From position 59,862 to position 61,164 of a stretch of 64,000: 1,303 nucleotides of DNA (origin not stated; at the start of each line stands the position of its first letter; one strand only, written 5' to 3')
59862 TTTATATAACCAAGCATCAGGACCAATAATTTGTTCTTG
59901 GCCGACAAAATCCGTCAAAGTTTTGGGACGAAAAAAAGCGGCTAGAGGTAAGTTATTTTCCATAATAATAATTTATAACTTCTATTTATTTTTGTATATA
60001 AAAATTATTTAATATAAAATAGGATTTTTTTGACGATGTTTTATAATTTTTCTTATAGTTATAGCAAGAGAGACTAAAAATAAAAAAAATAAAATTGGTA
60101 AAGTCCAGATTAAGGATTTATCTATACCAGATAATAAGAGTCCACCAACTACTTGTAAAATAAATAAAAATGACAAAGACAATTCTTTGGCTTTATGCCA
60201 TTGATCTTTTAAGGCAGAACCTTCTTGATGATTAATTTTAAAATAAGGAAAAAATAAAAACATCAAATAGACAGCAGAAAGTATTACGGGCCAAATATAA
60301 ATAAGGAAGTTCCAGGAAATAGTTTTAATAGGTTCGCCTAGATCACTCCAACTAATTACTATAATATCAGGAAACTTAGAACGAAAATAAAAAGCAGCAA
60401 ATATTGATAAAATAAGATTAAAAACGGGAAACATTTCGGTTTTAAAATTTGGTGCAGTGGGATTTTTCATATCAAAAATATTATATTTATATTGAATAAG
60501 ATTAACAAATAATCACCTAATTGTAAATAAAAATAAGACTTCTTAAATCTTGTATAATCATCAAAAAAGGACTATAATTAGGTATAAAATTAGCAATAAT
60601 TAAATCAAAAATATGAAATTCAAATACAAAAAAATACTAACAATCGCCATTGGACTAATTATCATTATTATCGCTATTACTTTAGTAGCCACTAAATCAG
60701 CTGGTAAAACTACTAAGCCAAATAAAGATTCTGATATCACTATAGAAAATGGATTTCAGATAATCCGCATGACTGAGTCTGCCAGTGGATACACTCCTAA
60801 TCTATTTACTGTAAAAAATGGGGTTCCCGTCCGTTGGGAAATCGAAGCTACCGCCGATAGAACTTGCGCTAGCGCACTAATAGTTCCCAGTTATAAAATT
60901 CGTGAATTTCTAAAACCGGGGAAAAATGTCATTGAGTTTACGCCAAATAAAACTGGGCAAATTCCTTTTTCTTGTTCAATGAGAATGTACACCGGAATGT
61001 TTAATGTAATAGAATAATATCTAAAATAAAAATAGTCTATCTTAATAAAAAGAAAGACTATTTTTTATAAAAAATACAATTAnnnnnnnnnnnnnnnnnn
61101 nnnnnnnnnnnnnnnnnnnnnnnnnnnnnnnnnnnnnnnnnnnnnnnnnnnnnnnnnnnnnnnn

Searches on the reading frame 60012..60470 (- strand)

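Call 7: search_protein_families(library=pfam, proteins=[window:60012-60470:-], max_evalue=1)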
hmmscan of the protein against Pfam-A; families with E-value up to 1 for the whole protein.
window:60012-60470:- (153 aa): 4 families
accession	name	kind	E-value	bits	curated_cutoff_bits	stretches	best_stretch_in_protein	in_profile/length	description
PF14256.11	YwiC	-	0.024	15.3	25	1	67-141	29-103/126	YwiC-like protein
PF20990.2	DUF2207_C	-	0.041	14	33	1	19-92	150-204/247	Predicted membrane protein (DUF2207) C-terminal domain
PF16972.10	TipE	-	0.19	11.3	26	1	24-90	267-329/486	Na+ channel auxiliary subunit TipE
PF19592.4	DUF6097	-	0.46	11.1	27.5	1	42-93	94-145/152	Family of unknown function (DUF6097)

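Call 8: search_protein_families(library=ncbifam, proteins=[window:60012-60470:-], max_evalue=1)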
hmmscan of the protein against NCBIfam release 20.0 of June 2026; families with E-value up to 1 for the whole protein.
window:60012-60470:- (153 aa): 1 family
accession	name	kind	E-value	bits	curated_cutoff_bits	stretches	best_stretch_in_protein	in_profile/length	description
TIGR03025.1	EPS_sugtrans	subfamily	0.33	10.1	295.55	1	46-148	19-120/445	exopolysaccharide biosynthesis polyprenyl glycosylphosphotransferase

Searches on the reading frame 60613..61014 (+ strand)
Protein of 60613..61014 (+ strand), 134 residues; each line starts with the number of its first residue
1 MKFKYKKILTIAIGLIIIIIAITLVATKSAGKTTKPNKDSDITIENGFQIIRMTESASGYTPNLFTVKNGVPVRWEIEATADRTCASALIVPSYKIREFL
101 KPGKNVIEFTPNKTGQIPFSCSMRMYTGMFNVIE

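Call 7: search_protein_families(library=pfam, proteins=[window:60613-61014:+], max_evalue=1)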
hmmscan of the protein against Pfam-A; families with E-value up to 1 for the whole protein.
window:60613-61014:+ (134 aa): 2 families
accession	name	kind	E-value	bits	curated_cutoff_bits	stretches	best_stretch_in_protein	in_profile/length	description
PF13473.12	Cupredoxin_1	-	2.3e-09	37.6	27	1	17-129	3-101/104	Cupredoxin-like domain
PF10858.15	DUF2659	-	0.073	13.2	27.7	1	5-45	21-62/216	Protein of unknown function (DUF2659)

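Call 8: search_protein_families(library=ncbifam, proteins=[window:60613-61014:+], max_evalue=1)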
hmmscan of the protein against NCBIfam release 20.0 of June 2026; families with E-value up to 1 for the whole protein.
window:60613-61014:+ (134 aa): 3 families
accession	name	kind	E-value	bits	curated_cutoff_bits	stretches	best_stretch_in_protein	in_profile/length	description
TIGR04246.1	nitrous_NosZ_Gp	equivalog_domain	0.0003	19.2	625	1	32-122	468-560/578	Sec-dependent nitrous-oxide reductase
NF041074.2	quin_ox_SoxA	equivalog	0.034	14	110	1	34-74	47-88/154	proton pump complex quinol oxidase subunit SoxA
NF052460.1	L-NosZ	equivalog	0.06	11.8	700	1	42-122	371-462/480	clade III lactonase-type nitrous-oxide reductase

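Call 65: search_solved_structures(query=window:60613-61014:+, max_evalue=1, show_alignments=2)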
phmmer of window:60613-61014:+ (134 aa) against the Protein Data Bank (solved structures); distinct sequences matched with E-value up to 1: 3.
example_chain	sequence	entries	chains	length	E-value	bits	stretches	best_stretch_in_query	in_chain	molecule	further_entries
2mry_A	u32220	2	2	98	3.3e-11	46.5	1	45-130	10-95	Uncharacterized protein | CupA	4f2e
4f2f_A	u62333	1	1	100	1.3e-08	38.1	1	43-134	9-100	Cation-transporting ATPase, E1-E2 family protein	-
6zea_A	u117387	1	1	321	0.62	13.3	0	38-117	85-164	Strictosidine synthase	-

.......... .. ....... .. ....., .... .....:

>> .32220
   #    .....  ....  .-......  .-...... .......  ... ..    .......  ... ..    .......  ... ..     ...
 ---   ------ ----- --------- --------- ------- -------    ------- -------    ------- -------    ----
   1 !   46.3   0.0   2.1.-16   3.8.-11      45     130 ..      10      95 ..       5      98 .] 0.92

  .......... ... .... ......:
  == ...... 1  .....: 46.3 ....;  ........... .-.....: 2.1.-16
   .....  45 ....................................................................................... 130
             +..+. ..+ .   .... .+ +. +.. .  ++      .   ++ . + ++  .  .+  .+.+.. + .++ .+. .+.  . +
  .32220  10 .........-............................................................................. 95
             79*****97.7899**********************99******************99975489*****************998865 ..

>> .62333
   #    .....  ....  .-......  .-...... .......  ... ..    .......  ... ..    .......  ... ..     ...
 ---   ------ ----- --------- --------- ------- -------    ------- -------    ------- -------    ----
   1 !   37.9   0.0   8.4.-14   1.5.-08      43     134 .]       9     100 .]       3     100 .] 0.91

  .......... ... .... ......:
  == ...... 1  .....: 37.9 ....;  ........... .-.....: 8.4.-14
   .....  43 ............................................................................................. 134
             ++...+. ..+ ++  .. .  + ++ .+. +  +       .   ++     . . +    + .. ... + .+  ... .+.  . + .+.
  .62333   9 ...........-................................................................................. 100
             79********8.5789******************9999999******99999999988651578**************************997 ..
